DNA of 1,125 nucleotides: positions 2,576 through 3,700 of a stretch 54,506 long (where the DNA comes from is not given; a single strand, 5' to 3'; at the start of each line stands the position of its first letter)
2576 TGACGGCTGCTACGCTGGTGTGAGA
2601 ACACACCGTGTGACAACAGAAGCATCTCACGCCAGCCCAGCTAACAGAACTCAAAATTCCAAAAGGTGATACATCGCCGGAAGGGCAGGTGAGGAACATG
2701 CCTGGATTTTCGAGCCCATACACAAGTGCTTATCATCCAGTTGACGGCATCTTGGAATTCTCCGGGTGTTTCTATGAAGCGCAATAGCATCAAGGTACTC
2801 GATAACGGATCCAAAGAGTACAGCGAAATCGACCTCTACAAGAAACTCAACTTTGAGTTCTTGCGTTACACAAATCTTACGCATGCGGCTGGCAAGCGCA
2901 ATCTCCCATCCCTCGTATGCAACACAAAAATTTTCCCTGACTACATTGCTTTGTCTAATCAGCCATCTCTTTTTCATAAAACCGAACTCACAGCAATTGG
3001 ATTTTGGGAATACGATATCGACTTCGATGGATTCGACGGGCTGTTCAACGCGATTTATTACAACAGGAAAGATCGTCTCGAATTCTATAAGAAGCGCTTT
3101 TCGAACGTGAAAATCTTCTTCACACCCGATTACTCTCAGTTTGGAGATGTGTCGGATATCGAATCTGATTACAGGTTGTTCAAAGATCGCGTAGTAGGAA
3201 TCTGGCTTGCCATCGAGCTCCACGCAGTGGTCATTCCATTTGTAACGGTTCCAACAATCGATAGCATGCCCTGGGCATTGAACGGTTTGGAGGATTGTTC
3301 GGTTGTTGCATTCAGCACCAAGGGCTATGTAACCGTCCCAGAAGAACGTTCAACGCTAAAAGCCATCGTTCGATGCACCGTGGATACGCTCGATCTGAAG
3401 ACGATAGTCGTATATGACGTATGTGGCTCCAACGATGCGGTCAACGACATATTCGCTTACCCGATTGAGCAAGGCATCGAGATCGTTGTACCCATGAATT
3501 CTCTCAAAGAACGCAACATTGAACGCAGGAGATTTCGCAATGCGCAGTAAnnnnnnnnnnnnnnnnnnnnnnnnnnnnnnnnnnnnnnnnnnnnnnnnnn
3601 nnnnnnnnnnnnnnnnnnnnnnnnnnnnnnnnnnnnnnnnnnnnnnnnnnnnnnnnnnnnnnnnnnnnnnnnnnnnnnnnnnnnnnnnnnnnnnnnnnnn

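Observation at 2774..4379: Second DUF4417-led cassette with unrelated downstream genes: polymorphic cassette architecture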

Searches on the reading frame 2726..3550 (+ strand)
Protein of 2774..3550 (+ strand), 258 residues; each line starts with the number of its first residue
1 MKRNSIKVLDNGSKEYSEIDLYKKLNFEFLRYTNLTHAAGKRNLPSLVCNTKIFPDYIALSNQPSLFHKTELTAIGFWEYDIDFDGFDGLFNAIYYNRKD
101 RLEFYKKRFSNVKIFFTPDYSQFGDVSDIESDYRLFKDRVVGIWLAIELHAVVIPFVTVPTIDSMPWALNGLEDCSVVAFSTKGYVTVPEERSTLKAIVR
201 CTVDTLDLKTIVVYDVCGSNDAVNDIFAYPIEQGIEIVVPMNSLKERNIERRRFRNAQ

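Call 3: search_protein_families(library=pfam, proteins=[window:2774-3550:+], max_evalue=1)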
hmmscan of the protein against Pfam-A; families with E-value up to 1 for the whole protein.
window:2774-3550:+ (258 aa): 1 family
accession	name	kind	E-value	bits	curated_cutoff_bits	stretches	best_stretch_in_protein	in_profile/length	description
PF14386.11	DUF4417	-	1e-10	41.8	28.9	1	88-217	44-168/183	Domain of unknown function (DUF4417)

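Call 7: search_protein_families(library=phrogs, proteins=[window:2774-3550:+], max_evalue=0.1)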
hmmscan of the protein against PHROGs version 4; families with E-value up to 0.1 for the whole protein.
window:2774-3550:+ (258 aa): 2 families
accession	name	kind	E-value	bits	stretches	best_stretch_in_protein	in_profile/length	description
phrog_8680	-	unknown function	5.3e-13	49.6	1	27-215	16-190/221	-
phrog_940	-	DNA, RNA and nucleotide metabolism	1.1e-08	35.7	1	105-214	227-335/388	nuclease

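Call 11: search_protein_families(library=padloc, proteins=[window:2774-3550:+], max_evalue=0.1)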
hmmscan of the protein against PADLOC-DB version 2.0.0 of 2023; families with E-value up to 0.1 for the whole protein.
window:2774-3550:+ (258 aa): 0 families

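Call 12: search_protein_families(library=ncbifam, proteins=[window:2774-3550:+], max_evalue=0.1)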
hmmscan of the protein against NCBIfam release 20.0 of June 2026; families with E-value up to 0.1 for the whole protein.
window:2774-3550:+ (258 aa): 0 families

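Call 14: list_cluster_members(proteins=[window:2774-3550:+, window:2726-3550:+, window:3540-4040:+, window:3519-4040:+, window:4053-4379:+, window:45001-45663:+, window:44992-45663:+, window:45663-46157:+, window:46154-46504:+])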
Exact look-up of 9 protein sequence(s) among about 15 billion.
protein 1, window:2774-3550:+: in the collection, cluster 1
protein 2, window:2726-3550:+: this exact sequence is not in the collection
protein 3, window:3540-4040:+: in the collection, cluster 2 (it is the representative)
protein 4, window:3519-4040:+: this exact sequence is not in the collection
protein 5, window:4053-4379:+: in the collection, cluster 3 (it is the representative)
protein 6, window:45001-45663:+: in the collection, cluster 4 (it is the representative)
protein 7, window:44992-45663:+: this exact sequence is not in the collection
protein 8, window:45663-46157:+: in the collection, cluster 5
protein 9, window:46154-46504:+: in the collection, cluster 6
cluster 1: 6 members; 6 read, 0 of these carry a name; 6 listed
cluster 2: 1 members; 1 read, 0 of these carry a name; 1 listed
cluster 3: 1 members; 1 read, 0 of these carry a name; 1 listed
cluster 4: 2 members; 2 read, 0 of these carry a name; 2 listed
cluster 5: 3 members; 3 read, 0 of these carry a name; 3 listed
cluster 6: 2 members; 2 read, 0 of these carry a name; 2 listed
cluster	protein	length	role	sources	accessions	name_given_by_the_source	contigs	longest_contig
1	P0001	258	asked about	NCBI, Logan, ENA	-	-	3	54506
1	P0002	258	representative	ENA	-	-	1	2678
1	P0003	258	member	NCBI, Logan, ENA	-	-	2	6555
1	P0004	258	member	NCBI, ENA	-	-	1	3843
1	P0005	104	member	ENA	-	-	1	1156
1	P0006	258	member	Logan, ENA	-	-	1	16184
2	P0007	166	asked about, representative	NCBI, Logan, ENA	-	-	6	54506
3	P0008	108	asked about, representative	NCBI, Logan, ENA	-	-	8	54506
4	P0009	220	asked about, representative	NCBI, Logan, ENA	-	-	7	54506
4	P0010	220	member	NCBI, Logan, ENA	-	-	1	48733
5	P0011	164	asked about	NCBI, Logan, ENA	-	-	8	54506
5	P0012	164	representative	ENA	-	-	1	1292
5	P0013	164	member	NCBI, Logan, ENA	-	-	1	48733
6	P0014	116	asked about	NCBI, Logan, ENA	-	-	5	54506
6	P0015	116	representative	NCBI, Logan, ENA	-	-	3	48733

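Call 22: search_solved_structures(query=A1, max_evalue=10, show_alignments=2)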
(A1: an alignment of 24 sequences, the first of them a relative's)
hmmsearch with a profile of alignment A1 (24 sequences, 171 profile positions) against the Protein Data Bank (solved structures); distinct sequences matched with E-value up to 10: 7.
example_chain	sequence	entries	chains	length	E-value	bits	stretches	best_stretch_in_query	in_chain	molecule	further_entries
7m5f_C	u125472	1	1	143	2.6e-20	75.9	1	36-163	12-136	Toxin CdiA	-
5l3r_A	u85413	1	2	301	0.068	16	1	8-75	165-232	Signal recognition particle 54 kDa protein, chloroplastic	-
2d1h_A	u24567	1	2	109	0.088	15.6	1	91-152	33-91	109aa long hypothetical transcriptional regulator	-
6cmv_A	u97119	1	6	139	0.19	14.5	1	96-143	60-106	Transcriptional regulator Lrs14-like protein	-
7o9f_A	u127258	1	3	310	0.53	13.1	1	10-75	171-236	Signal recognition particle protein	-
6o5c_A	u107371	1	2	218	0.74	12.6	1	98-139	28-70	Putative metal-dependent transcriptional regulator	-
7o5b_g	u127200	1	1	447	3.9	10.3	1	10-75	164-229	Signal recognition particle protein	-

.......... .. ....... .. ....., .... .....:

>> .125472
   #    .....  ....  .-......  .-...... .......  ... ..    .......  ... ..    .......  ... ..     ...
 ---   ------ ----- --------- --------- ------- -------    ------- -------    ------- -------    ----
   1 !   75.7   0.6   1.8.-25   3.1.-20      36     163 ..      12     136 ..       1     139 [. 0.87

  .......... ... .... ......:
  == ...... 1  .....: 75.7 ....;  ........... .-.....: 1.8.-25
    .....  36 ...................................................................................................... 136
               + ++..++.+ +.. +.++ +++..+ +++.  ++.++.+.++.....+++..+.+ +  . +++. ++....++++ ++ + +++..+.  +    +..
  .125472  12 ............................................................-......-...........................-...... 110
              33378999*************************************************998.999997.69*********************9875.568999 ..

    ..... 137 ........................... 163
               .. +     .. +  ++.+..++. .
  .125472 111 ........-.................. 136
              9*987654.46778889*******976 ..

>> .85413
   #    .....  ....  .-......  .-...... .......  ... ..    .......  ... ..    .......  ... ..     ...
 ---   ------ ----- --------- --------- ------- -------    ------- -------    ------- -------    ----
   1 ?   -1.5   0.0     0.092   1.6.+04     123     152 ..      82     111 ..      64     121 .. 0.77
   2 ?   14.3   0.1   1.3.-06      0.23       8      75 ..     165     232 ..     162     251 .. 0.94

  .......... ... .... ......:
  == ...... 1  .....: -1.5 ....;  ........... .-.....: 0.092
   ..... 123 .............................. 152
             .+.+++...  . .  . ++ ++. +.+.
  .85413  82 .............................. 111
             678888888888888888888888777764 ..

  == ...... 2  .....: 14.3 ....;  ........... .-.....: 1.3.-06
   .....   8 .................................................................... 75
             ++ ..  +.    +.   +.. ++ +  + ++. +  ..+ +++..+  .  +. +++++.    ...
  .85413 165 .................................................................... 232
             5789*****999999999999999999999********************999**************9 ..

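Call 23: search_protein_families(library=pfam, alignment_id=A1, max_evalue=1)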
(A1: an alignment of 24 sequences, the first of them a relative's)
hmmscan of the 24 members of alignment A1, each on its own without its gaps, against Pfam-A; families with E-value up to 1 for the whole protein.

A. member 1, P0007 (166 aa): 2 families
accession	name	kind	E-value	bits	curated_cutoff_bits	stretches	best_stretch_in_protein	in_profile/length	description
PF09012.17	FeoC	-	0.031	14.8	21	1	92-126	12-46/69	FeoC like transcriptional regulator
PF18809.6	PBECR1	-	0.21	12.6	27.6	1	77-164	13-98/104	phage-Barnase-EndoU-ColicinE5/D-RelE like nuclease1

B. families by the number of members that match (of 24 scanned): 17 families
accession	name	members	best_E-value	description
PF04967.18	HTH_10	9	0.021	HTH DNA binding domain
PF01399.33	PCI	6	0.0054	PCI domain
PF18809.6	PBECR1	5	0.00017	phage-Barnase-EndoU-ColicinE5/D-RelE like nuclease1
PF09012.17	FeoC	5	0.001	FeoC like transcriptional regulator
PF01978.25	TrmB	3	0.0016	Sugar-specific transcriptional regulator TrmB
PF06163.17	DUF977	3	0.0094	Bacterial protein of unknown function (DUF977)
PF13518.12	HTH_28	3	0.042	Helix-turn-helix domain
PF09339.16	HTH_IclR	2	0.01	IclR helix-turn-helix domain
PF25559.1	DUF7931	2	0.089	Domain of unknown function (DUF7931)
PF01624.25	MutS_I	2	0.16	MutS domain I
PF04239.17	DUF421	1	0.0041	YetF C-terminal domain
PF06635.17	T3SS_SCTL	1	0.067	Type 3 secretion system stator protein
PF21120.3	MCM_WH_arc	1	0.068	Archaeal MCM, winged-helix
PF11434.14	CHIPS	1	0.089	Chemotaxis-inhibiting protein CHIPS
PF18166.6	pP_pnuc_2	1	0.11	Predicted pPIWI-associating nuclease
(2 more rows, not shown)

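Call 33: predict_structure(alignment_id=A1)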
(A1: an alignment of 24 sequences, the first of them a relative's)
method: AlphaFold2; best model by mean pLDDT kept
length: 166 residues; sequences in the alignment: 24
mean_pLDDT: 83.3   pTM: 0.72
mean pLDDT of the five models: 83.3, 82.8, 82.1, 82.0, 80.7
residues with pLDDT >= 90: 112; 70-90: 13; 50-70: 23; < 50: 18
segments of 3 or more residues with pLDDT < 50: 1-18
pLDDT, mean of each block of 10 residues (from residue 1): 36 44 63 59 91 96 97 97 94 95 92 95 95 90 87 95 94
secondary structure, 60 per line:
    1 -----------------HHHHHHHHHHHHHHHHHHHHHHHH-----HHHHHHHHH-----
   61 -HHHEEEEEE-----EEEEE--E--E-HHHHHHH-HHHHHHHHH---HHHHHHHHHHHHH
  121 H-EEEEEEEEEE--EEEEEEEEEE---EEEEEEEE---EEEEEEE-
elements in order: H18-41 H47-55 E65-70 E76-80 H88-94 H96-104 H108-121 E123-132 E135-144 E148-155 E159-165

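Call 39: fold_search(model_id=the predicted structure, library=pdb)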
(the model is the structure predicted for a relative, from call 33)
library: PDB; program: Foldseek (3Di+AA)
matches with E <= 10: 423; with E <= 0.001: 1
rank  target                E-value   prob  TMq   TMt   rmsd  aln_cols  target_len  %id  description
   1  7m5f_C                1.1e-08  1.00  0.55  0.74   4.2       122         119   30  Contact-dependent inhibition system from Serratia marcescens BWH57 (released 2021-05-12)
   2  2gu3                  8.8e-02  0.57  0.25  0.32  13.5       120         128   18  YpmB protein from Bacillus subtilis (released 2006-05-30)
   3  8chv_A                9.9e-02  0.23  0.20  0.22  13.2       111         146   13  Crystal structure of human PURA (fragment Glu57-Glu212, PUR repeat I and II) R140P mutant (released 2024-02-21)
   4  8cht_C                1.2e-01  0.69  0.19  0.21   4.2        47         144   15  Crystal structure of human PURA (fragment Glu57-Glu212, PUR repeat I and II) (released 2024-02-21)
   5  4pw1_B                1.3e-01  0.38  0.27  0.22  15.4       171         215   10  Crystal structure of a protein with unknown function (CLOLEP_02462) from Clostridium leptum DSM 753 at 2.10 A resoluti (released 2014-06-18)
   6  6lbu_A                1.5e-01  0.11  0.15  0.13  16.1       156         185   10  Crystal structure of yeast Stn1 and Ten1 (released 2020-07-15)
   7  6e8a_A                1.6e-01  0.13  0.17  0.19  13.9       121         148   18  Crystal structure of DcrB from Salmonella enterica at 1.92 Angstroms resolution (released 2018-10-31)
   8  6e8a_B                1.7e-01  0.12  0.17  0.19  13.9       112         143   20  Crystal structure of DcrB from Salmonella enterica at 1.92 Angstroms resolution (released 2018-10-31)
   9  8cht_B                1.8e-01  0.21  0.20  0.23  12.6       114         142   12  Crystal structure of human PURA (fragment Glu57-Glu212, PUR repeat I and II) (released 2024-02-21)
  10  8cht_D                2.1e-01  0.21  0.20  0.23  12.6       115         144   13  Crystal structure of human PURA (fragment Glu57-Glu212, PUR repeat I and II) (released 2024-02-21)
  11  3k44_A                2.8e-01  0.12  0.18  0.20  13.4       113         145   18  Crystal Structure of Drosophila melanogaster Pur-alpha (released 2009-10-27)
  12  5fgp_A                3.2e-01  0.12  0.19  0.21  13.4       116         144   15  Crystal structure of D. melanogaster Pur-alpha repeat I-II in complex with DNA. (released 2016-01-20)
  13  2lnj_MODEL_1_A        3.3e-01  0.15  0.20  0.20  13.2       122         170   15  Solution Structure of Cyanobacterial PsbP (CyanoP) from Synechocystis sp. PCC 6803 (released 2012-06-06)
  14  8chu_B                3.5e-01  0.41  0.18  0.21   4.4        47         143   15  Crystal structure of human PURA repeat I-II K97E mutant (released 2024-02-21)
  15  9a5z_A                3.8e-01  0.21  0.25  0.26  14.3       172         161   15  Integrative model of YPMB-MREC by crosslinking MS and deep learning (released 2024-09-18)
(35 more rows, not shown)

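Call 41: find_homologous_proteins(query=window:2774-3550:+, max_evalue=0.001)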
Query window:2774-3550:+ (258 aa): 222 proteins with E <= 0.001 among 620 candidates; the best 120 are listed.
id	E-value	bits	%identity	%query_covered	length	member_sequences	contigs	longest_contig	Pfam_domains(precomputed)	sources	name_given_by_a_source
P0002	2.1e-170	583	100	100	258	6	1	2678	PF14386.12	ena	-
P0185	1.7e-112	393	67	100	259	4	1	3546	PF14386.12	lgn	-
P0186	3.9e-112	392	67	100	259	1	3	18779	PF14386.12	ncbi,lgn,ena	-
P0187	4.7e-112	392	67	100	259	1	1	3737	PF14386.12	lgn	-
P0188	6.0e-112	391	67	100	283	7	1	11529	PF14386.12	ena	-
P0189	1.0e-111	391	66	100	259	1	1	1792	PF14386.12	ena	-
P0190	1.4e-111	390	67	100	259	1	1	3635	PF14386.12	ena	-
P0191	1.4e-111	390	67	100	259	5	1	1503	PF14386.12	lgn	-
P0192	2.2e-111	390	67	100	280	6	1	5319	PF14386.12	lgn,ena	-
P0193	3.4e-111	389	66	100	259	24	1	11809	PF14386.12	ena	-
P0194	4.6e-111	389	66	100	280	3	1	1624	PF14386.12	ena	-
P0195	5.8e-111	388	67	100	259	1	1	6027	PF14386.12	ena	-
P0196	9.7e-111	387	66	100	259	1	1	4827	PF14386.12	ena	-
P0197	1.1e-110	387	67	100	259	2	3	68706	PF14386.12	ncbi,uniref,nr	ncbi:DUF4417 domain-containing protein [Paratractidigestivibacter sp.]|uniref:DUF4417 domain-contain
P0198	1.6e-110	387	65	100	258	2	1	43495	PF14386.12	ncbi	-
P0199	2.1e-110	386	67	100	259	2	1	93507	PF14386.12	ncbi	-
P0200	6.3e-110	385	66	100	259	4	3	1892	PF14386.12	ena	-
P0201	6.6e-110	385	66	100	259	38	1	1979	PF14386.12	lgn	-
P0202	8.2e-110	384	66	100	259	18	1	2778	PF14386.12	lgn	-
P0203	1.9e-109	383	66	100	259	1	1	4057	PF14386.12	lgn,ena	-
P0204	2.0e-109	383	67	100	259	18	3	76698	PF14386.12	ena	-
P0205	2.3e-109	383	67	97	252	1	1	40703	PF14386.12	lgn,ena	-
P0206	4.1e-109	382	64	100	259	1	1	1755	PF14386.12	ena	-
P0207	6.3e-109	381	68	97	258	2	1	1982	PF14386.12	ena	-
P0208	9.2e-109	381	65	100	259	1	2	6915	PF14386.12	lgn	-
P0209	2.3e-108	380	66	100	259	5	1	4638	PF14386.12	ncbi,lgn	-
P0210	3.3e-108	379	64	100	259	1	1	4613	PF14386.12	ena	-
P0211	5.7e-108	378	64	100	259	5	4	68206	PF14386.12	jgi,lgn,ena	-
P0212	1.8e-107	377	63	98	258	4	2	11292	PF14386.12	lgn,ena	-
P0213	2.3e-107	376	64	100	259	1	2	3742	PF14386.12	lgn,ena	-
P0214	2.8e-107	376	65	100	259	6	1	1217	PF14386.12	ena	-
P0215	9.6e-107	374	65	100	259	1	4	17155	PF14386.12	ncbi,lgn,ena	-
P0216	1.5e-106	374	64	100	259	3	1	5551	PF14386.12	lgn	-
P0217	2.1e-106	373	64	100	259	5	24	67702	PF14386.12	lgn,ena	-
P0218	2.9e-106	373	65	100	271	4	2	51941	PF14386.12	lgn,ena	-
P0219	2.9e-102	360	67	92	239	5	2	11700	PF14386.12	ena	-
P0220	5.8e-102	359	61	100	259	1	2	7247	PF14386.12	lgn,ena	-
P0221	3.8e-101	356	68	90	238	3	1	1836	PF14386.12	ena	-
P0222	6.9e-100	352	62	98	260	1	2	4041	PF14386.12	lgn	-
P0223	2.3e-98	347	66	89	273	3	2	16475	PF14386.12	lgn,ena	-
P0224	2.4e-98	347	61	100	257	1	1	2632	PF14386.12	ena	-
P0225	4.3e-98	346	62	98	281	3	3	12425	PF14386.12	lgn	-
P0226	1.1e-97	345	63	97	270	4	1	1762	PF14386.12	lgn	-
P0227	1.7e-97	344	61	100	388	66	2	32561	PF14386.12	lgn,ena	-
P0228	2.8e-97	343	63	97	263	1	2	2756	PF14386.12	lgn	-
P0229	7.3e-97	342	62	97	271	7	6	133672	PF14386.12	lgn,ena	-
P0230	3.4e-96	340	62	97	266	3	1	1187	PF14386.12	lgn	-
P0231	9.5e-96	338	64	97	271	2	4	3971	PF14386.12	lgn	-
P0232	2.2e-95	337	58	100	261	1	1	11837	PF14386.12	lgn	-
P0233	3.2e-95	337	58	100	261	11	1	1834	PF14386.12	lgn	-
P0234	3.2e-95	337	61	98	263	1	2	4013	PF14386.12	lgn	-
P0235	9.8e-95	335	60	100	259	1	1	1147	PF14386.12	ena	-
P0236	1.0e-94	335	63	97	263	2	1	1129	PF14386.12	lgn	-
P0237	4.8e-94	333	61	97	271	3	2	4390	PF14386.12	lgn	-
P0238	6.5e-94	332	60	97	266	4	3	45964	PF14386.12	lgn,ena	-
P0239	1.5e-93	331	60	97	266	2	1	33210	PF14386.12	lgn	-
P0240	2.1e-93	331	62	98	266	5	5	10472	PF14386.12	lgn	-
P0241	4.4e-93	330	58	98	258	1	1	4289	PF14386.12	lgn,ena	-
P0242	6.1e-93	329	61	95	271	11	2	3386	PF14386.12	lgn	-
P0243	2.2e-92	327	60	100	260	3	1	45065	PF14386.12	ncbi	-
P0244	1.9e-91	324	60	98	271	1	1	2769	PF14386.12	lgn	-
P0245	3.3e-91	323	60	97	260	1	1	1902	PF14386.12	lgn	-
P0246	3.3e-91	323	58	99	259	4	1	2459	PF14386.12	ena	-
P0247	8.9e-91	322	57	100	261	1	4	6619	PF14386.12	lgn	-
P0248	2.4e-90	321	58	98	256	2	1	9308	PF14386.12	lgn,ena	-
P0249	3.0e-90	320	59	97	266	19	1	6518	PF14386.12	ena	-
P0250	2.5e-89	317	58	98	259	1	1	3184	PF14386.12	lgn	-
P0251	4.9e-89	316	58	98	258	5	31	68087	PF14386.12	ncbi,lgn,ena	-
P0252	1.6e-88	315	58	94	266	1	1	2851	PF14386.12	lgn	-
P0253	2.0e-88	314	57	99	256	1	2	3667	PF14386.12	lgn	-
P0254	3.0e-88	314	60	97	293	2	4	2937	PF14386.12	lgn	-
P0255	3.4e-88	314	56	98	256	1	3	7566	PF14386.12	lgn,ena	-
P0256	1.3e-87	312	57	98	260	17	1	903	PF14386.12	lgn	-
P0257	3.2e-87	310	58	99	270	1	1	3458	PF14386.12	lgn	-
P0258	6.0e-87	309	58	99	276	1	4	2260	PF14386.12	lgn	-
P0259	7.6e-85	303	56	98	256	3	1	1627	PF14386.12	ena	-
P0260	1.2e-84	302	55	100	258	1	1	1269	PF14386.12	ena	-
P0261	2.8e-84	301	59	90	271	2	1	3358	PF14386.12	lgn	-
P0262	5.9e-84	300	57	94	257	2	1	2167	PF14386.12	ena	-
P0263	6.8e-84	299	54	98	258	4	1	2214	PF14386.12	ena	-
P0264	8.7e-84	299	58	90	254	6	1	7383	PF14386.12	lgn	-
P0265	1.1e-83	299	53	98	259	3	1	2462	PF14386.12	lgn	-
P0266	2.0e-83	298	53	100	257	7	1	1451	PF14386.12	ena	-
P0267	2.2e-83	298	58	100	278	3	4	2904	PF14386.12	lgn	-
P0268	3.2e-83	297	55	94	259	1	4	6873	PF14386.12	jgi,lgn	-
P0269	6.2e-83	296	57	97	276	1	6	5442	PF14386.12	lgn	-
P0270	4.5e-82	294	53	100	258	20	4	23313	PF14386.12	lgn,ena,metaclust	metaclust:\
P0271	1.1e-81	292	61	84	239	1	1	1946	PF14386.12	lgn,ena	-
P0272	2.1e-81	291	58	87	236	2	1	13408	PF14386.12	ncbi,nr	ncbi:MAG: DUF4417 domain-containing protein [Coriobacteriia bacterium]|nr:DUF4417 domain-containing 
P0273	3.0e-81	291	52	98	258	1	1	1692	PF14386.12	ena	-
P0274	5.2e-81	290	53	100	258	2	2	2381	PF14386.12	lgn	-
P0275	6.4e-81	290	52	99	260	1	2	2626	PF14386.12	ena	-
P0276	9.1e-81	289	53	99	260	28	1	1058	PF14386.12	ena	-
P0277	1.1e-79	286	51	98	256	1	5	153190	PF14386.12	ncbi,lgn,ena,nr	ncbi:MAG: DUF4417 domain-containing protein [Eubacterium sp.]|nr:DUF4417 domain-containing protein [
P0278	1.2e-79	286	53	98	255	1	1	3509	PF14386.12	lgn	-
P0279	5.8e-79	283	56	89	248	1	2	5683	PF14386.12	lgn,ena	-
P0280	2.3e-78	281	55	91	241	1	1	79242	PF14386.12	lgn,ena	-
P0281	6.9e-78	280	53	93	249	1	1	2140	PF14386.12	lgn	-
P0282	7.7e-78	280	58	90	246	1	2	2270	PF14386.12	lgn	-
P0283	9.6e-78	279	53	88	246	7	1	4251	PF14386.12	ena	-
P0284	4.5e-77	277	50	100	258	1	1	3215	PF14386.12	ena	-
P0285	5.4e-77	277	52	98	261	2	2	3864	PF14386.12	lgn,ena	-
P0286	6.5e-77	277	54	90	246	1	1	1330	PF14386.12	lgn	-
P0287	7.3e-77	276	54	91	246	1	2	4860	PF14386.12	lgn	-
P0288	3.5e-76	274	54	93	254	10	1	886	PF14386.12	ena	-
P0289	7.5e-76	273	52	90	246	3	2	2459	PF14386.12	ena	-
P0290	1.2e-75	272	52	98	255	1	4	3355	PF14386.12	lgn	-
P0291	2.5e-75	271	50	98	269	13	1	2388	PF14386.12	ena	-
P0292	3.3e-75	271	50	95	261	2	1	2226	PF14386.12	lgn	-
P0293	4.5e-75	271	54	84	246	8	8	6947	PF14386.12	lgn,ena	-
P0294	5.1e-75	270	52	90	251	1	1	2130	PF14386.12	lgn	-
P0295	8.9e-75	270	52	92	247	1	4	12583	PF14386.12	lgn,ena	-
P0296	1.3e-74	269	51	92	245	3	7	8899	PF14386.12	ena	-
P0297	1.4e-74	269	50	96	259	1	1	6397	PF14386.12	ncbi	-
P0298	2.1e-74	268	53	90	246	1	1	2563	PF14386.12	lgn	-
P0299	6.9e-74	267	53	83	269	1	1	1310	PF14386.12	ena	-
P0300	9.0e-74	266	50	94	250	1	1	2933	PF14386.12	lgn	-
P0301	9.7e-74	266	53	90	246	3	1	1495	PF14386.12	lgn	-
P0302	5.6e-73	264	48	97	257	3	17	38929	PF14386.12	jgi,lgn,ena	jgi:hypothetical protein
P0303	1.7e-72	262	67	71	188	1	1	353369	PF14386.12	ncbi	-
